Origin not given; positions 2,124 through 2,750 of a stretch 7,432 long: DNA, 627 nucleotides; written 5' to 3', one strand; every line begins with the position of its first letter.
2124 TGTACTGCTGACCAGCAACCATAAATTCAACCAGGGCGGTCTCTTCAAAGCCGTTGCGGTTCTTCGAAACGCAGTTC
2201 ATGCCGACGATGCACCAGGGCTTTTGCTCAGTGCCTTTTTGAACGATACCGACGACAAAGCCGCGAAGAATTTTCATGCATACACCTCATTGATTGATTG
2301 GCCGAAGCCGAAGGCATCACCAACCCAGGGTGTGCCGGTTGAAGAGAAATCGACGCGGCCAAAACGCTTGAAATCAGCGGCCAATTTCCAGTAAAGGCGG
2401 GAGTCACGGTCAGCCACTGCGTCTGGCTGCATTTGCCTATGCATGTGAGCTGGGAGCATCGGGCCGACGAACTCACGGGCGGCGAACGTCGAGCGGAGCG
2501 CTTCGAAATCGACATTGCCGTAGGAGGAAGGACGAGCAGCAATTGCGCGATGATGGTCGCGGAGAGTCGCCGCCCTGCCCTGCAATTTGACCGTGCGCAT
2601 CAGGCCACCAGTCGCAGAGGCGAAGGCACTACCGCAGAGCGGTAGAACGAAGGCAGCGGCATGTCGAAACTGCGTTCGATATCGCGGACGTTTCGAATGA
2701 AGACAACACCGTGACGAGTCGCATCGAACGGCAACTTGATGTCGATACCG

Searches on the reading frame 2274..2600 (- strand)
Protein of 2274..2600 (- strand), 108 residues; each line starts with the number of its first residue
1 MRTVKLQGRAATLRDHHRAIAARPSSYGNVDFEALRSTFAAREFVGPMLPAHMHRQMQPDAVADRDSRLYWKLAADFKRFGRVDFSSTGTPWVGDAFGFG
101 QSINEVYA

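Call 4: search_protein_families(library=pfam, proteins=[window:2274-2600:-], max_evalue=1)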
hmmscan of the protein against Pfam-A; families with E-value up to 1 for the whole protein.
window:2274-2600:- (108 aa): 1 family
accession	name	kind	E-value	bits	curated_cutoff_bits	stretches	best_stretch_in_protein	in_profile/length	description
PF11591.13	2Fe-2S_Ferredox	-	0.073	13.4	25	1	34-42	4-12/34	Ferredoxin chloroplastic transit peptide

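Call 31: search_protein_families(library=phrogs, proteins=[window:2277-2600:-], max_evalue=1)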
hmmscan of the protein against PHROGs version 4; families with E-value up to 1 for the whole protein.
window:2277-2600:- (108 aa): 1 family
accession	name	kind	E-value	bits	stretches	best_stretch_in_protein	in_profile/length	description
phrog_7248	-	unknown function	0.13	13.8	0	85-99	63-77/78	-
